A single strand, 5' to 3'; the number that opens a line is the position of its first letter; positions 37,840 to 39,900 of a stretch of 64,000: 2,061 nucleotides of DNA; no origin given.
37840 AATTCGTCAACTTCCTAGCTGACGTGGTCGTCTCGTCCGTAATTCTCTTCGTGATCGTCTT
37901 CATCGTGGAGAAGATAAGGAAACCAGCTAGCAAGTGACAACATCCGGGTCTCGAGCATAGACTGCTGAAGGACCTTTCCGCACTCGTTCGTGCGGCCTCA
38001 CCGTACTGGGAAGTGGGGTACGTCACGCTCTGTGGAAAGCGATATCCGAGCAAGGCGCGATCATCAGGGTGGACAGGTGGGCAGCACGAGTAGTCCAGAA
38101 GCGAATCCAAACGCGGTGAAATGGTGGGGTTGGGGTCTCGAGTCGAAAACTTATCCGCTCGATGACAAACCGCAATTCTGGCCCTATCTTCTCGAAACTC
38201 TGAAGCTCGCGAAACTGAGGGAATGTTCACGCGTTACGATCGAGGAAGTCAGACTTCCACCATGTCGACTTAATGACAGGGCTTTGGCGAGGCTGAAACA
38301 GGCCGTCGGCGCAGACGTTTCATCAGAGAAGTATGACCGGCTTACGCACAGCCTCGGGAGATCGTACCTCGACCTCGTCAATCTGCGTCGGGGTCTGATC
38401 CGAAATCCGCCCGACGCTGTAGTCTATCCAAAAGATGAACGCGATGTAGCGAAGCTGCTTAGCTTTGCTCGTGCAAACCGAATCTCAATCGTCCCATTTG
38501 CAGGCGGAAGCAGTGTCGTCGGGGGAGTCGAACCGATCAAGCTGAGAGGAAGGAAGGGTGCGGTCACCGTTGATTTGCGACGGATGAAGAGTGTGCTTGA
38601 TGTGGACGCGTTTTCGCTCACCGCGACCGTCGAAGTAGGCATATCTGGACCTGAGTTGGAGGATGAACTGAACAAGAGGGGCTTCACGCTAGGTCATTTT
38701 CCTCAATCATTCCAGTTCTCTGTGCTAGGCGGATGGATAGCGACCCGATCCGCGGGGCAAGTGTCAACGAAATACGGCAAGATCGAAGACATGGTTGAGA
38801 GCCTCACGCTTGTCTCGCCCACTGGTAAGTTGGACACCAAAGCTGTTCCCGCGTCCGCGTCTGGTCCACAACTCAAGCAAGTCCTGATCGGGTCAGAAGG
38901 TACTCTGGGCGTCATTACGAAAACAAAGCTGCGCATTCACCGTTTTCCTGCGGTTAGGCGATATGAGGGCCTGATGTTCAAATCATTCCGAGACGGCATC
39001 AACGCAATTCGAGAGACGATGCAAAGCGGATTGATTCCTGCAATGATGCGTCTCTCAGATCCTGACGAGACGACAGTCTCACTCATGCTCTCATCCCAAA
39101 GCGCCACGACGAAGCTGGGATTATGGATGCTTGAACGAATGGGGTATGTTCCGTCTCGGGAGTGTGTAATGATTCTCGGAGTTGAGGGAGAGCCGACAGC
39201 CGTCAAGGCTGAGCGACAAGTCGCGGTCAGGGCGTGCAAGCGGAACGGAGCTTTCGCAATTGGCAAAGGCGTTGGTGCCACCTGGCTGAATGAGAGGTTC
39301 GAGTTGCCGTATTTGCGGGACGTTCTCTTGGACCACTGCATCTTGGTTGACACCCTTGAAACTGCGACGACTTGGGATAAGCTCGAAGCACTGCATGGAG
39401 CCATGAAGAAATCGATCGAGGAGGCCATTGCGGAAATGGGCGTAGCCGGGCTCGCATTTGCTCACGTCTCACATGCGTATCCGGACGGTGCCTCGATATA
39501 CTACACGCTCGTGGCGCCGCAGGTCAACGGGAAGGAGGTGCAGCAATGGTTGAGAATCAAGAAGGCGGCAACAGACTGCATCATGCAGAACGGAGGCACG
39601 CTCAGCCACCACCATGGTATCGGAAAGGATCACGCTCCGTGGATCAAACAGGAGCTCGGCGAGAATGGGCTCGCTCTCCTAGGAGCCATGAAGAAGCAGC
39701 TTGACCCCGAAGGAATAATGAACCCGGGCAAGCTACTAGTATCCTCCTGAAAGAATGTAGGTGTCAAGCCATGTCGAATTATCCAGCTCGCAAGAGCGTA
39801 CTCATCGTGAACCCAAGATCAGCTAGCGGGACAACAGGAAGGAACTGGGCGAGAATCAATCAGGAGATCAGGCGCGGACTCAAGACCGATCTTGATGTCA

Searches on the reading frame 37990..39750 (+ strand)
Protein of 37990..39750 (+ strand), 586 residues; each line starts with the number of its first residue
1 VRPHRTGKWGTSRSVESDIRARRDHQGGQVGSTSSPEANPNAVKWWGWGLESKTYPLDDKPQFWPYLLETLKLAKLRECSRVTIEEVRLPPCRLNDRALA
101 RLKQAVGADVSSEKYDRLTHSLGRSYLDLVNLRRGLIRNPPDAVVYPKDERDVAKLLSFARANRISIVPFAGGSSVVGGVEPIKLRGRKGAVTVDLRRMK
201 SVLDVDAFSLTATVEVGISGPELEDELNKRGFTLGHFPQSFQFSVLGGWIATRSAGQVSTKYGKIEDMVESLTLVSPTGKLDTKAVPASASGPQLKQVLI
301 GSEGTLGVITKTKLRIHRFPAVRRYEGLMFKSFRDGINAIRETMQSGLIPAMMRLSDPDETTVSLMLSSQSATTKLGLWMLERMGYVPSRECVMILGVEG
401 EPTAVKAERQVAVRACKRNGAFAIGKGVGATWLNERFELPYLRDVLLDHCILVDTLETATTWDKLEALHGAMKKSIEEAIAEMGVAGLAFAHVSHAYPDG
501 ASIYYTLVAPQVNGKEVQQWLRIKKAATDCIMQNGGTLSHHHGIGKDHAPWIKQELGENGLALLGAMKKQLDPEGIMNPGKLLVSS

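Call 64: search_protein_families(library=ncbifam, max_evalue=0.00001, proteins=[window:37990-39750:+])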
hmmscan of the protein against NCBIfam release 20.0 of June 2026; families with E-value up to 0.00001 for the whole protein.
window:37990-39750:+ (586 aa): 8 families
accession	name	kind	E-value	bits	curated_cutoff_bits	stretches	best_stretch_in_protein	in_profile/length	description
TIGR00387.1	glcD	equivalog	1.9e-43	148.9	567.9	2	144-360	1-214/413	glycolate oxidase subunit GlcD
NF008408.0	PRK11230.1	equivalog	2.8e-20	72.3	897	1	138-357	53-268/499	glycolate oxidase subunit GlcD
NF049975.1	2HglutDHaseYdiJ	equivalog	2.9e-20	71.7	1350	1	140-285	51-194/1018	D-2-hydroxyglutarate dehydrogenase YdiJ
TIGR01677.1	pln_FAD_oxido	subfamily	6.3e-12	44.8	383.1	1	143-318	36-213/560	FAD-dependent oxidoreductase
NF008439.0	PRK11282.1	equivalog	6.7e-12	44.9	284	1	191-323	42-177/358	glycolate oxidase subunit GlcE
TIGR01679.1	bact_FAD_ox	subfamily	8.5e-09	34.8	292.25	1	136-340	7-194/419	FAD-linked oxidoreductase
TIGR01678.1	FAD_lactone_ox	subfamily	8.7e-07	28.2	396.8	1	142-316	16-178/438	sugar 1,4-lactone oxidase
NF053785.1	DcplphribOxDprE1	equivalog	3.5e-06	26.5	500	1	189-319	56-183/449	decaprenylphosphoryl-beta-D-ribose oxidase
